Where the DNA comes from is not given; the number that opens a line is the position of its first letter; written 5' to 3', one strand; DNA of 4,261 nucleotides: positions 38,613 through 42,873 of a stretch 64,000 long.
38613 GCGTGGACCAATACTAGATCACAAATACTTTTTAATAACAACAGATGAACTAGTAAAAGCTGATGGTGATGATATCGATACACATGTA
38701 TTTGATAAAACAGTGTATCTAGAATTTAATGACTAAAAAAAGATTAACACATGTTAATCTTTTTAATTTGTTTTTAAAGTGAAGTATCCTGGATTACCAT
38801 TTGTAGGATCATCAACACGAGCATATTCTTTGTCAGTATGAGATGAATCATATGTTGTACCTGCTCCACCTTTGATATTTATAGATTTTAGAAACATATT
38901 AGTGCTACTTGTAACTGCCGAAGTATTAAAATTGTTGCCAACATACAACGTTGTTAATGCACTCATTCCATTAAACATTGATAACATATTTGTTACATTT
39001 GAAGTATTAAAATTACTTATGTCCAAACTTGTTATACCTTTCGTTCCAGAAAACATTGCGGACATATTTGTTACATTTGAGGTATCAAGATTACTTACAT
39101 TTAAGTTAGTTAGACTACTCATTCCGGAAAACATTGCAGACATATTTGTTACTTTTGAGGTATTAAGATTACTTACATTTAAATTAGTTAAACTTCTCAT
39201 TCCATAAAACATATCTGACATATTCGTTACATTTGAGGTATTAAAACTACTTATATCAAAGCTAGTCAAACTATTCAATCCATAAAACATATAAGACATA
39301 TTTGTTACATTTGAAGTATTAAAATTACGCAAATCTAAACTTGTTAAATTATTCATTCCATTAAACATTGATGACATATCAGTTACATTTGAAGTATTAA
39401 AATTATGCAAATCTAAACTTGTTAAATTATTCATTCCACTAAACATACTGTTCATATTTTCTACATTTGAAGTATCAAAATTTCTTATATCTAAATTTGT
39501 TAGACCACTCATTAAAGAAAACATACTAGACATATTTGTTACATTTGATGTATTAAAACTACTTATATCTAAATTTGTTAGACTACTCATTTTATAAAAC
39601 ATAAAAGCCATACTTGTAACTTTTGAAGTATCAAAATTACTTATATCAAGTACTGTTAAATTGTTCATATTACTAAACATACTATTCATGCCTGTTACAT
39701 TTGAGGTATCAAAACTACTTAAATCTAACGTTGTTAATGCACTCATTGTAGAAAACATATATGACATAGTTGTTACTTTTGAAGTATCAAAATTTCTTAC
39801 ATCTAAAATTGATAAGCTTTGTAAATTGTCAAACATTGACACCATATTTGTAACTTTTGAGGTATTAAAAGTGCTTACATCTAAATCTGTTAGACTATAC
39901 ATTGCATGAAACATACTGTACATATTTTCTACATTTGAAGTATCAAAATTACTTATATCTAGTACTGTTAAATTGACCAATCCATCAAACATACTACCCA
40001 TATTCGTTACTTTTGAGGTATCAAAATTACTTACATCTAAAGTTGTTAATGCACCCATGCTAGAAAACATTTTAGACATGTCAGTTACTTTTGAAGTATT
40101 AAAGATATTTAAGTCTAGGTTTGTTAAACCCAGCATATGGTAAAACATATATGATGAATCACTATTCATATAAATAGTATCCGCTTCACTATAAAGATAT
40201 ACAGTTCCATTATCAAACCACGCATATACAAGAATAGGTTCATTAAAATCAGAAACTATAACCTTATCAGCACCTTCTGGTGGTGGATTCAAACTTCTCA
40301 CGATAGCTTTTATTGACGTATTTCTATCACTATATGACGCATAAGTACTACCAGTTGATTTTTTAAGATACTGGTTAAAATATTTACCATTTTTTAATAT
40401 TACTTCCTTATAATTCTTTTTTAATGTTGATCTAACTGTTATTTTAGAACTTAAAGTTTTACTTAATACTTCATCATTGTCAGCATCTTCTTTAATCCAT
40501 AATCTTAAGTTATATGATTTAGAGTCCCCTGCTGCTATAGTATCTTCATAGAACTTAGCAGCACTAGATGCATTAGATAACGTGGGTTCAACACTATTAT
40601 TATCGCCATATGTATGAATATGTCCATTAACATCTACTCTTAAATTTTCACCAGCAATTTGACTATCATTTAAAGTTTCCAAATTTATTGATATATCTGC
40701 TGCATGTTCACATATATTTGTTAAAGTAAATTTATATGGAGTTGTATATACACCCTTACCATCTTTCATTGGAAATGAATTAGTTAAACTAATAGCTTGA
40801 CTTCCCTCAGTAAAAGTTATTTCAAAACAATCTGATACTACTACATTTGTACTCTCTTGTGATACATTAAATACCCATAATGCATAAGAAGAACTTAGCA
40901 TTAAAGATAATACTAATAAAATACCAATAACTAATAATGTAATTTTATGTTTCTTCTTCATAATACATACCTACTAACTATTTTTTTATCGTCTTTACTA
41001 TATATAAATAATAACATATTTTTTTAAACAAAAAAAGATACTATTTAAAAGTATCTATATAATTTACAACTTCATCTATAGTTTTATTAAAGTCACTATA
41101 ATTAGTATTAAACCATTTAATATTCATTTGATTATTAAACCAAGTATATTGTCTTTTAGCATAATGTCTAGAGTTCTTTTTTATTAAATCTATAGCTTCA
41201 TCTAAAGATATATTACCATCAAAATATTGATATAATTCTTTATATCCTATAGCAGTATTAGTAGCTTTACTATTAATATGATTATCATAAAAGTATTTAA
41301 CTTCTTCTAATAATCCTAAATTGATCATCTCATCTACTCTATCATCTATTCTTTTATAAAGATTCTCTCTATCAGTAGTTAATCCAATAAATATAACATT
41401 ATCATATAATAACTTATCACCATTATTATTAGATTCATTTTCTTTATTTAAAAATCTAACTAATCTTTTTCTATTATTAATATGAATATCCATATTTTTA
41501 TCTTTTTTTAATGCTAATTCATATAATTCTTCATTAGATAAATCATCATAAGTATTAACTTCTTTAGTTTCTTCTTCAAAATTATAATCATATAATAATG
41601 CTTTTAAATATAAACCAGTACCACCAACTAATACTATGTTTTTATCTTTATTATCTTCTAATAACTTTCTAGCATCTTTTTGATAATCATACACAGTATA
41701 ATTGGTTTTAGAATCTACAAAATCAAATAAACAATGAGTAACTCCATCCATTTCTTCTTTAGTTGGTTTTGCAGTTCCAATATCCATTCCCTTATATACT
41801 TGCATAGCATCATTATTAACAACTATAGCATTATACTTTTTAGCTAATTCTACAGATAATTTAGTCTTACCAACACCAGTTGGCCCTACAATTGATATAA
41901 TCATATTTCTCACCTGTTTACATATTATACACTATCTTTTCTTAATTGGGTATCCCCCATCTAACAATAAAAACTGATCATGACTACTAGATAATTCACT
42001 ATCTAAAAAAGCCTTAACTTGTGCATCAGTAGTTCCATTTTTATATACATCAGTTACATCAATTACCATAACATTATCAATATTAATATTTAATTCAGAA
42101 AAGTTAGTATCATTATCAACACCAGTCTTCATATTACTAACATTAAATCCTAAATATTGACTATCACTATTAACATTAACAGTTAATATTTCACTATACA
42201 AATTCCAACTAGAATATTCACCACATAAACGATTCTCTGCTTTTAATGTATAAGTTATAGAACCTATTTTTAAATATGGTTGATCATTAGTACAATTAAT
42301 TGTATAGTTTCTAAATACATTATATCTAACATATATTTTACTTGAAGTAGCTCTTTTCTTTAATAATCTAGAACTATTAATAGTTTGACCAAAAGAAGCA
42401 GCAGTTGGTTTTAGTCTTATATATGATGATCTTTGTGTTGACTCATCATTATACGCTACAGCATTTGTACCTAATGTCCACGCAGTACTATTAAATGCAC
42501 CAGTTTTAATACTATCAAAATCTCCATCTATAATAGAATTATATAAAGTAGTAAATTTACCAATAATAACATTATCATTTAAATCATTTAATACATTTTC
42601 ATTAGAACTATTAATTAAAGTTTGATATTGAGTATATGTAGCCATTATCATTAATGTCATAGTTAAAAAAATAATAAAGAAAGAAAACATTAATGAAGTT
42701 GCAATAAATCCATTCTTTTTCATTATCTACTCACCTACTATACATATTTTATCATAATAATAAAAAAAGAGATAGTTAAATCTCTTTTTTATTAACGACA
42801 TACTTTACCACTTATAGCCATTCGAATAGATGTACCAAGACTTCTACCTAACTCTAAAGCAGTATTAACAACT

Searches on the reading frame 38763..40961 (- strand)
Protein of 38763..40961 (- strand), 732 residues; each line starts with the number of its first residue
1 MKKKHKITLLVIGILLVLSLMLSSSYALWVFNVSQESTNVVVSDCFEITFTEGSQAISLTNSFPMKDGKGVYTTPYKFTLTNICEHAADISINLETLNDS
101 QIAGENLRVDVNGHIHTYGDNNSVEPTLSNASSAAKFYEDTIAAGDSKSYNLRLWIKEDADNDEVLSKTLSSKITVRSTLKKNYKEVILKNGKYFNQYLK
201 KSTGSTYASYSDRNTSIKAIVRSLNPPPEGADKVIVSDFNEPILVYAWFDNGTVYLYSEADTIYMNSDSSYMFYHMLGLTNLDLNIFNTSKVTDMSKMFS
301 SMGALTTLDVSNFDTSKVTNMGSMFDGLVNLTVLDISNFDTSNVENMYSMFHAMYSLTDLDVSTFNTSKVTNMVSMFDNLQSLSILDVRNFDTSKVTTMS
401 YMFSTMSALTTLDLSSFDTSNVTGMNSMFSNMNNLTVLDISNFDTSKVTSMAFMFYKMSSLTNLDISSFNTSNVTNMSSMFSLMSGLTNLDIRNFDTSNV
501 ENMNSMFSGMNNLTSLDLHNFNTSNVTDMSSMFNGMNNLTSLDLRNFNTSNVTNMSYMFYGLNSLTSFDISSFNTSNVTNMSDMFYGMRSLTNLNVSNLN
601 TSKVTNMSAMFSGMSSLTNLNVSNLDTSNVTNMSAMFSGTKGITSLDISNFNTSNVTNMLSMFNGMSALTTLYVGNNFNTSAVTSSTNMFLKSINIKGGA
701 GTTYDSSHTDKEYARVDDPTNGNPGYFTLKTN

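Call 3: search_protein_families(library=pfam, max_evalue=1, proteins=[window:38763-40961:-])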
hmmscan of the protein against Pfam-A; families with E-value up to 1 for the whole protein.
window:38763-40961:- (732 aa): 7 families
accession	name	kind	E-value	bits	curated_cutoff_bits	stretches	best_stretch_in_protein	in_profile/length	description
PF03382.20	DUF285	-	1.9e-90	299.2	25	5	270-382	4-112/120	Mycoplasma protein of unknown function, DUF285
PF13855.12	LRR_8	-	5.6e-10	39.3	27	6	558-598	20-58/61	Leucine rich repeat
PF23952.1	LRR_EndoS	-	1.2e-09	38.8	27.9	2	351-442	24-115/116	Endo-beta-N-acetylglucosaminidase EndoS LRR domain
PF12799.13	LRR_4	-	6.7e-07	29.8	27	2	305-342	3-40/44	Leucine Rich repeats (2 copies)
PF09325.15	Vps5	-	0.0019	18.3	27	0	290-322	177-209/236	Vps5 C terminal like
PF21689.3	TorS_sensor_domain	-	0.0041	17.1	27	0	481-560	45-133/275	Sensor protein TorS, sensor domain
PF02686.20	GatC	-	0.26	11.9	23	0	527-556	11-35/66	Glu-tRNAGln amidotransferase C subunit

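Call 4: search_protein_families(library=ncbifam, max_evalue=1, proteins=[window:38763-40961:-])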
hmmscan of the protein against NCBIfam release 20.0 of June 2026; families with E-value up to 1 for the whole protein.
window:38763-40961:- (732 aa): 6 families
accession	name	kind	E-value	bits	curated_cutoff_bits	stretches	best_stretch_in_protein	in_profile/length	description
TIGR02167.2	Liste_lipo_26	repeat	2.8e-130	422.8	30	16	298-322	1-25/26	PARCEL repeat-containing surface protein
NF045896.1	Mbov_0838_LP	exception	2.3e-33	115.8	500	6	546-644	266-361/433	Mbov_0838 family PARCEL repeat surface lipoprotein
NF041351.1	XopL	equivalog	2.1e-08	33.4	500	2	351-519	93-255/497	type III secretion system leucine-rich repeat domain-containing effector XopL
NF041381.1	XopAC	subfamily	1.1e-05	24.3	450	1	321-442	81-192/451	XopAC/AvrAC family type III secretion system effector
NF010141.1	PRK13616.1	equivalog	0.004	15.7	602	0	594-676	296-378/584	MtrAB system accessory lipoprotein LpqB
TIGR00135.1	gatC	equivalog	0.61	10.4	47.1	0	333-353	36-56/93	Asp-tRNA(Asn)/Glu-tRNA(Gln) amidotransferase subunit GatC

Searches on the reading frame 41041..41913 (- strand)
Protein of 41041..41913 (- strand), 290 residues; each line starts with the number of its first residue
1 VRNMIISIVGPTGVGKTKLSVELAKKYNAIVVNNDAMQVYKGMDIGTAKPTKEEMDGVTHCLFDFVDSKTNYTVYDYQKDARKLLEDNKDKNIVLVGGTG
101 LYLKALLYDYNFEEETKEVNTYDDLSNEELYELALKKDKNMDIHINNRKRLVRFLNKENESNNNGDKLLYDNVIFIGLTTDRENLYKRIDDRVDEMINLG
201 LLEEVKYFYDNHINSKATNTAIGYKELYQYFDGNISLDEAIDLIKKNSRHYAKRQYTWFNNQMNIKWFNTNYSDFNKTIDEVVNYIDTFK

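Call 77: search_protein_families(library=pfam, max_evalue=0.001, proteins=[L002:6657-7100:+, L002:6434-6625:+, L002:2067-2459:+, L002:2459-2680:+, L002:2698-3240:+, L004:5395-6498:+, L004:6522-7136:+, L020:5846-6286:+, L004:7967-8851:+, L012:4840-5913:+])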
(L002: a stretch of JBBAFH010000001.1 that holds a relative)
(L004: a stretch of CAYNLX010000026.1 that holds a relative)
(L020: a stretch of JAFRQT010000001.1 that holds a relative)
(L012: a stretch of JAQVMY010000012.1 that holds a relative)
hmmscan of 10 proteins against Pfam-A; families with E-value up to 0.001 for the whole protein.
L002:6657-7100:+ (147 aa): 2 families
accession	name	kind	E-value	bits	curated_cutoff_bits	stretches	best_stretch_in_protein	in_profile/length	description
PF09424.15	YqeY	-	1.2e-48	165.3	27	1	3-144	2-143/143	Yqey-like protein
PF02637.23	GatB_Yqey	-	1e-05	25.9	27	1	6-144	3-148/148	GatB domain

L002:6434-6625:+ (63 aa): 1 family
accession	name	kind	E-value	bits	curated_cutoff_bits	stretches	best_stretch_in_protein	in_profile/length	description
PF01165.25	Ribosomal_S21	-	6.6e-16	58.2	27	1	3-52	1-51/55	Ribosomal protein S21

L002:2067-2459:+ (130 aa): 1 family
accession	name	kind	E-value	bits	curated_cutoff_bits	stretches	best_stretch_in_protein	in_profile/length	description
PF14071.11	YlbD_coat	-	3.8e-24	85.8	27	1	8-116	1-111/126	Putative coat protein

L002:2459-2680:+ (73 aa): 1 family
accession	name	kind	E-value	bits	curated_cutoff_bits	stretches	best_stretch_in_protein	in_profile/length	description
PF14003.11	YlbE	-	3.5e-11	43.6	27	1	15-70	3-58/61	YlbE-like protein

L002:2698-3240:+ (180 aa): 5 families
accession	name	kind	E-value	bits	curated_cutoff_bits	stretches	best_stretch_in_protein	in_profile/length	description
PF03602.21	Cons_hypoth95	-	1.2e-53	181.9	24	1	1-176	1-180/182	Conserved hypothetical protein 95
PF09445.16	Methyltransf_15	-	8.7e-06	25.8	22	1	44-123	3-81/165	RNA cap guanine-N2 methyltransferase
PF01555.25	N6_N4_Mtase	-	2e-05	25.1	26.7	0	38-76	178-215/221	DNA methylase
PF05175.20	MTS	-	0.00011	22.3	23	1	39-136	30-123/170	Methyltransferase small domain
PF13847.12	Methyltransf_31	-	0.00014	22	27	1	42-167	4-125/145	Methyltransferase domain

L004:5395-6498:+ (367 aa): 1 family
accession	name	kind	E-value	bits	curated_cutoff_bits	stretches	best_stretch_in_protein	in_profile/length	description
PF06898.16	YqfD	-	1.3e-60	205.7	25.2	1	4-363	7-379/379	Putative stage IV sporulation protein YqfD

L004:6522-7136:+ (204 aa): 1 family
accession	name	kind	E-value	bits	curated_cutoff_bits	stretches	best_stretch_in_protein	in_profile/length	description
PF04892.17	VanZ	-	1.7e-20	74.3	30.1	1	46-162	3-124/126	VanZ like family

L020:5846-6286:+ (146 aa): 1 family
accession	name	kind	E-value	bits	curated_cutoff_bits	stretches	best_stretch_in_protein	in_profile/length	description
PF02130.23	YbeY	-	1.6e-44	151.3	25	1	16-141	9-128/129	Endoribonuclease YbeY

L004:7967-8851:+ (294 aa): 12 families
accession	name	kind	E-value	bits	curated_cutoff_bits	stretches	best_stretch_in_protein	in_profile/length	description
PF01926.29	MMR_HSR1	-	7.4e-29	100.6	21.9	1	6-120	2-113/113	50S ribosome-binding GTPase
PF02421.24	FeoB_N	-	4.3e-17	62.5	27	1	6-161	3-154/156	Ferrous iron transport protein B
PF07650.23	KH_2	-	6.8e-14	51.9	22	1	204-279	2-78/78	KH domain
PF00009.33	GTP_EFTU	-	1.2e-12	48.3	26.5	1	8-168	8-187/188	Elongation factor Tu GTP binding domain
PF00350.29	Dynamin_N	-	9.1e-11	42.5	27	2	41-120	91-167/168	Dynamin family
PF03193.22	RsgA_GTPase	-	1.8e-07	31.6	30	0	3-63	106-170/174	RsgA GTPase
PF04548.22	AIG1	-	2.6e-06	27.4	27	1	8-109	5-109/212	AIG1 family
PF00071.28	Ras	-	4.6e-05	23.5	21.6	1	8-161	4-154/162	Ras family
PF10662.15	PduV-EutP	-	7e-05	23.1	21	1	7-164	5-142/143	Ethanolamine utilisation - propanediol utilisation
PF02492.25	cobW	-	0.00029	20.9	20.7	0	46-135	78-167/180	CobW/HypB/UreG, nucleotide-binding domain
PF08477.19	Roc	-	0.00083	20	27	0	6-122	2-119/119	Ras of Complex, Roc, domain of DAPkinase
PF16897.10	MMR_HSR1_Xtn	-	0.00083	19.8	35.2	0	113-167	57-104/106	C-terminal region of MMR_HSR1 domain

L012:4840-5913:+ (357 aa): 1 family
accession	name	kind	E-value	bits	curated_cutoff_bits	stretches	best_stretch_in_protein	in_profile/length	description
PF01510.30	Amidase_2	-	2.5e-13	50.9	26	1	196-340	5-131/131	N-acetylmuramoyl-L-alanine amidase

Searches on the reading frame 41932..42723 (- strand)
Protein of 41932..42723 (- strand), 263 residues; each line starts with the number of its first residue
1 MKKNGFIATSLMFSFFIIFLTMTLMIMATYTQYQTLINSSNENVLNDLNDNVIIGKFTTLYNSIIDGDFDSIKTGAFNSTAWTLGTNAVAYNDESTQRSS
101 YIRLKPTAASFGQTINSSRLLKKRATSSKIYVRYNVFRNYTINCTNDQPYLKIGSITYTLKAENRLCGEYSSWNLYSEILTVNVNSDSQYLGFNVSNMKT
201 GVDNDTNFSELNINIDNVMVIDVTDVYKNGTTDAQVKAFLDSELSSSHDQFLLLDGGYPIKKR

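Call 3: search_protein_families(library=pfam, max_evalue=1, proteins=[window:41932-42723:-])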
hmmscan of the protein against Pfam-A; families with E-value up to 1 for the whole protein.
window:41932-42723:- (263 aa): 2 families
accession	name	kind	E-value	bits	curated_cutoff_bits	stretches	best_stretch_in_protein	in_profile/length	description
PF08690.15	GET2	-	0.079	13.1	25.5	1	12-59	220-265/309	GET complex subunit GET2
PF14987.11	NADHdh_A3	-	0.21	12.4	27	1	11-40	13-42/78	NADH dehydrogenase 1 alpha subcomplex subunit 3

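Call 4: search_protein_families(library=ncbifam, max_evalue=1, proteins=[window:41932-42723:-])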
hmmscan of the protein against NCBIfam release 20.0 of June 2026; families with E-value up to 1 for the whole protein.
window:41932-42723:- (263 aa): 1 family
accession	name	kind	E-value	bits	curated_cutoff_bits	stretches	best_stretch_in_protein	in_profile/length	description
NF041013.1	T4P_ComGE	equivalog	0.11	12.6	49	1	2-40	2-39/83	competence type IV pilus minor pilin ComGE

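Call 77: search_protein_families(library=pfam, max_evalue=0.001, proteins=[L002:6657-7100:+, L002:6434-6625:+, L002:2067-2459:+, L002:2459-2680:+, L002:2698-3240:+, L004:5395-6498:+, L004:6522-7136:+, L020:5846-6286:+, L004:7967-8851:+, L012:4840-5913:+])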
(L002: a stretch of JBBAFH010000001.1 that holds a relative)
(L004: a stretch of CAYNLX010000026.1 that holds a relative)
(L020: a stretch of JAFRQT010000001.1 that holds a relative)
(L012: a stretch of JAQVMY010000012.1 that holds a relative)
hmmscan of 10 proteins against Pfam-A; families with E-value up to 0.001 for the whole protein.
L002:6657-7100:+ (147 aa): 2 families
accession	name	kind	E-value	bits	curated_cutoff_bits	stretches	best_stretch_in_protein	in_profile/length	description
PF09424.15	YqeY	-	1.2e-48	165.3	27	1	3-144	2-143/143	Yqey-like protein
PF02637.23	GatB_Yqey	-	1e-05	25.9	27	1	6-144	3-148/148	GatB domain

L002:6434-6625:+ (63 aa): 1 family
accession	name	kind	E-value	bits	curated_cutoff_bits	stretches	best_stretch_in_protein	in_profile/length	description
PF01165.25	Ribosomal_S21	-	6.6e-16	58.2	27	1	3-52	1-51/55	Ribosomal protein S21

L002:2067-2459:+ (130 aa): 1 family
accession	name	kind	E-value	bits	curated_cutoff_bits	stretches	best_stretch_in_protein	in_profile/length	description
PF14071.11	YlbD_coat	-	3.8e-24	85.8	27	1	8-116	1-111/126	Putative coat protein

L002:2459-2680:+ (73 aa): 1 family
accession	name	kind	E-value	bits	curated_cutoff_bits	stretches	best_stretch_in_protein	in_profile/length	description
PF14003.11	YlbE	-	3.5e-11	43.6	27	1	15-70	3-58/61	YlbE-like protein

L002:2698-3240:+ (180 aa): 5 families
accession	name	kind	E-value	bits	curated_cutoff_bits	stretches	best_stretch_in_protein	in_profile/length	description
PF03602.21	Cons_hypoth95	-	1.2e-53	181.9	24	1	1-176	1-180/182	Conserved hypothetical protein 95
PF09445.16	Methyltransf_15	-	8.7e-06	25.8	22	1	44-123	3-81/165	RNA cap guanine-N2 methyltransferase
PF01555.25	N6_N4_Mtase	-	2e-05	25.1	26.7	0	38-76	178-215/221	DNA methylase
PF05175.20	MTS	-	0.00011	22.3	23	1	39-136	30-123/170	Methyltransferase small domain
PF13847.12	Methyltransf_31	-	0.00014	22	27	1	42-167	4-125/145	Methyltransferase domain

L004:5395-6498:+ (367 aa): 1 family
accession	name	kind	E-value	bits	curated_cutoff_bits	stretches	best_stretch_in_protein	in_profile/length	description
PF06898.16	YqfD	-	1.3e-60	205.7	25.2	1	4-363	7-379/379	Putative stage IV sporulation protein YqfD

L004:6522-7136:+ (204 aa): 1 family
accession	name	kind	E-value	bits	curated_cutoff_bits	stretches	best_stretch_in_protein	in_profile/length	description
PF04892.17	VanZ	-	1.7e-20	74.3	30.1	1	46-162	3-124/126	VanZ like family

L020:5846-6286:+ (146 aa): 1 family
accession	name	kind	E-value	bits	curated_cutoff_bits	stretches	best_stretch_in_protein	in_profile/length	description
PF02130.23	YbeY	-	1.6e-44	151.3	25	1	16-141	9-128/129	Endoribonuclease YbeY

L004:7967-8851:+ (294 aa): 12 families
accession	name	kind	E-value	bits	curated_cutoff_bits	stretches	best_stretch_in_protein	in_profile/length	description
PF01926.29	MMR_HSR1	-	7.4e-29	100.6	21.9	1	6-120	2-113/113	50S ribosome-binding GTPase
PF02421.24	FeoB_N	-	4.3e-17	62.5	27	1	6-161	3-154/156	Ferrous iron transport protein B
PF07650.23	KH_2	-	6.8e-14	51.9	22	1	204-279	2-78/78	KH domain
PF00009.33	GTP_EFTU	-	1.2e-12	48.3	26.5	1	8-168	8-187/188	Elongation factor Tu GTP binding domain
PF00350.29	Dynamin_N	-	9.1e-11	42.5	27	2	41-120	91-167/168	Dynamin family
PF03193.22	RsgA_GTPase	-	1.8e-07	31.6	30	0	3-63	106-170/174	RsgA GTPase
PF04548.22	AIG1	-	2.6e-06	27.4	27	1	8-109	5-109/212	AIG1 family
PF00071.28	Ras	-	4.6e-05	23.5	21.6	1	8-161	4-154/162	Ras family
PF10662.15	PduV-EutP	-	7e-05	23.1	21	1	7-164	5-142/143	Ethanolamine utilisation - propanediol utilisation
PF02492.25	cobW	-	0.00029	20.9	20.7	0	46-135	78-167/180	CobW/HypB/UreG, nucleotide-binding domain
PF08477.19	Roc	-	0.00083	20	27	0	6-122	2-119/119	Ras of Complex, Roc, domain of DAPkinase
PF16897.10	MMR_HSR1_Xtn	-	0.00083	19.8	35.2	0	113-167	57-104/106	C-terminal region of MMR_HSR1 domain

L012:4840-5913:+ (357 aa): 1 family
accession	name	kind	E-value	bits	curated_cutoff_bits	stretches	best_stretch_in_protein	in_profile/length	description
PF01510.30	Amidase_2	-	2.5e-13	50.9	26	1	196-340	5-131/131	N-acetylmuramoyl-L-alanine amidase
